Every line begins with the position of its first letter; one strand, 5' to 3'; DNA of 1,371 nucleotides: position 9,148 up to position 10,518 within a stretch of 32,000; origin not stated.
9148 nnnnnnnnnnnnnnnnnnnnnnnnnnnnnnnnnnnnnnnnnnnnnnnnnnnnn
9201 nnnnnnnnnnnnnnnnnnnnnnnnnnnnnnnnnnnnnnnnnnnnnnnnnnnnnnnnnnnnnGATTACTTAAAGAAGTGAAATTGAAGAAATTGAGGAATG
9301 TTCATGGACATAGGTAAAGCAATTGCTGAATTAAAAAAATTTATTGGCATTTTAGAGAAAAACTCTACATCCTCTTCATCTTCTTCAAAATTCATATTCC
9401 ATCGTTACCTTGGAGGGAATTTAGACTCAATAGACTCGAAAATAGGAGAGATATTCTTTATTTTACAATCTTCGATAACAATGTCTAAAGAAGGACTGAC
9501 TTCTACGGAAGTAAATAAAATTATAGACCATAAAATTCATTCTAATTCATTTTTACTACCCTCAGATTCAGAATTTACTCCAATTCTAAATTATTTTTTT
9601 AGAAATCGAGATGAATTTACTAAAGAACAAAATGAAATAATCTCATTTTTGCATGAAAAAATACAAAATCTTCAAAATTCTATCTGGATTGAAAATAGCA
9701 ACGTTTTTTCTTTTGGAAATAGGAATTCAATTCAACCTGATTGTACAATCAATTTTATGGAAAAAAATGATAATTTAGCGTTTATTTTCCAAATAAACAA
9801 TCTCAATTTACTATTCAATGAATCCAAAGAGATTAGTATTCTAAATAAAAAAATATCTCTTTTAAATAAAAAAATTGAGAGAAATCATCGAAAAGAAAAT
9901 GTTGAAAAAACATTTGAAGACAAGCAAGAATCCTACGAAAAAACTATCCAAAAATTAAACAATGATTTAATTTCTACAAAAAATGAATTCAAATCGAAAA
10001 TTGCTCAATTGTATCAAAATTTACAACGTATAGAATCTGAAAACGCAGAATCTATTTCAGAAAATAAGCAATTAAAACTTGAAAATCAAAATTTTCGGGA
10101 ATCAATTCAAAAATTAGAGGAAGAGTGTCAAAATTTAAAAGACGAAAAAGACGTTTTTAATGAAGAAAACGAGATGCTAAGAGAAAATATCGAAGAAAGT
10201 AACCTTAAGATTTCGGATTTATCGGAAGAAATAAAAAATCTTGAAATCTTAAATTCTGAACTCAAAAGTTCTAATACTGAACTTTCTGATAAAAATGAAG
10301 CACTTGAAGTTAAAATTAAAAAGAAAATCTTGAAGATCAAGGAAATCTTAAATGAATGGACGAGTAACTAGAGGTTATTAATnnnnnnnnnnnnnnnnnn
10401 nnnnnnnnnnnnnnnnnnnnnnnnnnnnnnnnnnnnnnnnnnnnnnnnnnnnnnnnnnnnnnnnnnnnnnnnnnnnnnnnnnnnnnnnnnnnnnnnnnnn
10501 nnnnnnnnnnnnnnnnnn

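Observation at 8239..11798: Plus-strand operon ending in two tandem paralogous 'novel head plus long coiled-coil' proteins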

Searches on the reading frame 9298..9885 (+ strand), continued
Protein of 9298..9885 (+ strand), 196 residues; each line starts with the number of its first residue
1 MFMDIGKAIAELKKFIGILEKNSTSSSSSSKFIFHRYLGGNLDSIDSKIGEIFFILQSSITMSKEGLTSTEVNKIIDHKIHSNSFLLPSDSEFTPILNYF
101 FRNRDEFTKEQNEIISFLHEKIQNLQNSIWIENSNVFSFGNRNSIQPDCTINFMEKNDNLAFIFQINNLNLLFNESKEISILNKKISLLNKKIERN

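Call 71: list_cluster_members(proteins=[P0011, P0021, P0023, P0029, P0030, P0031, P0034, P0036, P0033, P0012])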
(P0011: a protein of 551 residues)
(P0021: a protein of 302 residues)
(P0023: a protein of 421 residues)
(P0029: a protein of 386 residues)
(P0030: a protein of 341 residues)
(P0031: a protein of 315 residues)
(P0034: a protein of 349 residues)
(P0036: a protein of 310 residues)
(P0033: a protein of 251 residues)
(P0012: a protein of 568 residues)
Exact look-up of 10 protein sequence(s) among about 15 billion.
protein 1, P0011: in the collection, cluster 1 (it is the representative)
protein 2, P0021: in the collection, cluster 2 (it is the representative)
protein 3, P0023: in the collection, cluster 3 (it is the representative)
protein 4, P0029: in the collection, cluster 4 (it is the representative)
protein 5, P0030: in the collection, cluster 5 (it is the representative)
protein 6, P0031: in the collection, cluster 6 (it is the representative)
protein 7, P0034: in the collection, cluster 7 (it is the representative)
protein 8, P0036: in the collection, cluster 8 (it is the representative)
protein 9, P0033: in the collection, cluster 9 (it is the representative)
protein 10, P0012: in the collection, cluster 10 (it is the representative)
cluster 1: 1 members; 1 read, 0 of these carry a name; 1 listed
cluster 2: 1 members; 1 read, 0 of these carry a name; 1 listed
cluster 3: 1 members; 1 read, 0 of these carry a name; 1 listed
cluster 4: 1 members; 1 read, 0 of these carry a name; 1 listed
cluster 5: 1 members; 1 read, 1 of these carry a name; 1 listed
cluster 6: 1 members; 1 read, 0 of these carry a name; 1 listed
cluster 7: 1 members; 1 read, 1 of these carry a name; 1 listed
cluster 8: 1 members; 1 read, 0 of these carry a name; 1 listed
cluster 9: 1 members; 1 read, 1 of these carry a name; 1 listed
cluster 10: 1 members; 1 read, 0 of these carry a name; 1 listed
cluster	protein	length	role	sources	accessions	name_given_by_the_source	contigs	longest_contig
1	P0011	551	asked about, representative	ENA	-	-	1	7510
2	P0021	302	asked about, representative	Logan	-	-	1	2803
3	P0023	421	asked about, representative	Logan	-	-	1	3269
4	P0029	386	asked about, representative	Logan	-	-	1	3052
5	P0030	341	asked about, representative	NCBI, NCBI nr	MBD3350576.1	MAG: hypothetical protein GF364_03720, partial [Candidatus Lokiarchaeota archaeon] | hypothetical protein [Candidatus Lokiarchaeota archaeon]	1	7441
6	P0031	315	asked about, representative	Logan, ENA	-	-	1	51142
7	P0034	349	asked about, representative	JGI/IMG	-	hypothetical protein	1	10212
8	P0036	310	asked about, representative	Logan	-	-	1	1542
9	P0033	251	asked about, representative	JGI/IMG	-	uncharacterized protein YeeX (DUF496 family)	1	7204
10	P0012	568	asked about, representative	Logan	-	-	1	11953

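Call 72: find_encoding_contigs(protein=P0033, flank=8000, max_places=1)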
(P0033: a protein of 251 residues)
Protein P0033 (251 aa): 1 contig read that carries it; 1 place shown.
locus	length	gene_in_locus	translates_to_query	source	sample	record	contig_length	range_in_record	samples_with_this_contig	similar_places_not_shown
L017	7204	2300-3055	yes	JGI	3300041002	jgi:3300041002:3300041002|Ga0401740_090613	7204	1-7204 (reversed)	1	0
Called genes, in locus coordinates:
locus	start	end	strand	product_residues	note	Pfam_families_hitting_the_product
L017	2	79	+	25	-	?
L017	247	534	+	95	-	PF02150:Zn_ribbon_RPB9 (weak)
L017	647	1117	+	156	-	PF02036:SCP2 (weak)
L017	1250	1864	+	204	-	PF00352:TBP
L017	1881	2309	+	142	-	-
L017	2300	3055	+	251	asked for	-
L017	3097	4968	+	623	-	-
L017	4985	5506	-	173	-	PF00025:Arf, PF00071:Ras, PF03193:RsgA_GTPase (faint), PF08477:Roc, PF00009:GTP_EFTU (weak)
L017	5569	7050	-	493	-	PF06745:ATPase, PF07088:GvpD_P-loop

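Call 73: find_encoding_contigs(protein=P0034, flank=8000, max_places=1)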
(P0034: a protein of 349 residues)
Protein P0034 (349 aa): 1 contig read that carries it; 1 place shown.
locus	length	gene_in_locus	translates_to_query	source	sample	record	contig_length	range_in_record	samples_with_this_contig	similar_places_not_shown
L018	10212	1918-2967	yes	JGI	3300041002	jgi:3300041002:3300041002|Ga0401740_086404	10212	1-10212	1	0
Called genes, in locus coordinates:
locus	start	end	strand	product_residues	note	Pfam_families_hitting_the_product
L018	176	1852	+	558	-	PF00501:AMP-binding, PF13193:AMP-binding_C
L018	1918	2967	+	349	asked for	-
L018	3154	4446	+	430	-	PF03952:Enolase_N, PF00113:Enolase_C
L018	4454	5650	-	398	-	PF00999:Na_H_Exchanger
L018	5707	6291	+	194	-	PF02887:PK_C (weak)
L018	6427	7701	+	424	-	PF00015:MCPsignal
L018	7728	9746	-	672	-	PF02518:HATPase_c, PF00072:Response_reg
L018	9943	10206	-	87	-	PF21365:Glyco_hydro_31_3rd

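Call 74: find_encoding_contigs(protein=P0012, flank=8000, max_places=1)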
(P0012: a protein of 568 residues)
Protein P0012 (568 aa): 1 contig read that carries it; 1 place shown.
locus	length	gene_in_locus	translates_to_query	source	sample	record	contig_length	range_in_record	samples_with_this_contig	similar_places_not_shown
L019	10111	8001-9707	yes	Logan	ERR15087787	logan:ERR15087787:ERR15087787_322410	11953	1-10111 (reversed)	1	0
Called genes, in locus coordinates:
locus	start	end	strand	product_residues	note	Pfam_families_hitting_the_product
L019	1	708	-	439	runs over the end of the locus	PF00070:Pyr_redox (faint), PF00890:FAD_binding_2 (weak), PF03486:HI0933_like (weak), PF07992:Pyr_redox_2, PF12831:FAD_oxidored, PF13450:NAD_binding_8 (weak), PF13738:Pyr_redox_3 (faint)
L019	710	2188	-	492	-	PF01266:DAO, PF07992:Pyr_redox_2 (faint), PF13450:NAD_binding_8 (faint), PF04324:Fer2_BFD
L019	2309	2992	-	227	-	PF16927:HisKA_7TM (weak)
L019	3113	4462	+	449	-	PF00390:malic, PF03949:Malic_M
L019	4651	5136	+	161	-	-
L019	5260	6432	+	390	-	PF02615:Ldh_2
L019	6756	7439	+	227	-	PF00352:TBP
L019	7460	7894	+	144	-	-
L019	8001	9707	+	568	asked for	-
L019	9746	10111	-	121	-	?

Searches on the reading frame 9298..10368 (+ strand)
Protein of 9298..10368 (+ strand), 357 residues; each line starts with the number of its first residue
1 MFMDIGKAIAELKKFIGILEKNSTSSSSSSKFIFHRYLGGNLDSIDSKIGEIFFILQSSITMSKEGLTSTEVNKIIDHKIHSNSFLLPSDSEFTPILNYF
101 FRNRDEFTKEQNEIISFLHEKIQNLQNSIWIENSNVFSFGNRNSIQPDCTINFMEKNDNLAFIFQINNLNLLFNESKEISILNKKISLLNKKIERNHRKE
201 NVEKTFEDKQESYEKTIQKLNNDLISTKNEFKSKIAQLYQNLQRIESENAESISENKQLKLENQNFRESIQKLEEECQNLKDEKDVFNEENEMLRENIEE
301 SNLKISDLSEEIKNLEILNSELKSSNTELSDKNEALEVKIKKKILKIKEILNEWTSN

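Call 4: search_protein_families(library=pfam, proteins=[window:9298-10368:+], max_evalue=0.1)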
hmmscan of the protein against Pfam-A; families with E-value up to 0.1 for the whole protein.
window:9298-10368:+ (357 aa): 5 families
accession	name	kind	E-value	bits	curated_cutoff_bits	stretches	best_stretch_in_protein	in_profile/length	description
PF15905.10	HMMR_N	-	0.0003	20.8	30.1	1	183-352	152-318/330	Hyaluronan mediated motility receptor N-terminal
PF14197.11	Cep57_CLD_2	-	0.0017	18.8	27.1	1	234-296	4-66/67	Centrosome localisation domain of PPC89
PF06156.18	YabA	-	0.0022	19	30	1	222-291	4-70/103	Initiation control protein YabA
PF07080.17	DUF1348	-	0.017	15.5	22.1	1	99-157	35-90/130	Protein of unknown function (DUF1348)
PF19220.6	Rod_CreS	-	0.048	13.1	100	0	228-321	71-164/359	Crescentin, rod domain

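Call 80: search_protein_families(library=padloc, proteins=[window:9298-10368:+], max_evalue=0.01)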
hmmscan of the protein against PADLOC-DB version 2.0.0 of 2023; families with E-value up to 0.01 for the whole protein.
window:9298-10368:+ (357 aa): 6 families
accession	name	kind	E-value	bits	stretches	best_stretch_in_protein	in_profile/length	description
PDLC00581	JetC3|JetC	-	2.4e-06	23.7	1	67-352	616-904/1473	DUF3584 domain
PDLC03859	LmuB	-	6.5e-06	23.6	1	10-344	250-490/611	-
PDLC00512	JetC1|JetC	-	9.1e-05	18.7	1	183-300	352-466/1123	DUF3584 domain; MukB-like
PDLC00580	JetC3|JetC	-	0.00046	16.5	1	178-354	209-384/1068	DUF3584 domain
PDLC00518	JetC1|JetC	-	0.00096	15.1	1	187-299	358-467/1112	DUF3584 domain; MukB-like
PDLC00647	ZorA3|ZorA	-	0.0096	12.4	0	195-330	389-527/780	MotA/ExbB/TolQ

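Call 81: search_protein_families(library=ncbifam, proteins=[window:9298-10368:+], max_evalue=0.01)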
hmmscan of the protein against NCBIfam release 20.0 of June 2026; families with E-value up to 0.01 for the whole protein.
window:9298-10368:+ (357 aa): 6 families
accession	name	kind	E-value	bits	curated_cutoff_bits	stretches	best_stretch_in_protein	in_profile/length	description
NF002572.0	PRK02224.1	equivalog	1.4e-05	23.6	1087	1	190-343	285-438/888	DNA double-strand break repair ATPase Rad50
TIGR02168.1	SMC_prok_B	equivalog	0.00012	20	567.35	1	176-342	727-893/1181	chromosome segregation protein SMC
TIGR02169.1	SMC_prok_A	equivalog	0.00018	19.3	729.4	1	176-341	798-962/1165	chromosome segregation protein SMC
NF043058.1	T4SS_LegC2C7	subfamily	0.00022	20.3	350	1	268-345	115-192/348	LegC2/C7 family Dot/Icm T4SS effector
NF009644.1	PRK13169.1-5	equivalog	0.0015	19.1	130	1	222-285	4-67/116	DNA replication initiation control protein YabA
NF041035.1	Rad50_Halo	equivalog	0.0024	16.3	1000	1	190-342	210-360/883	DNA double-strand break repair ATPase Rad50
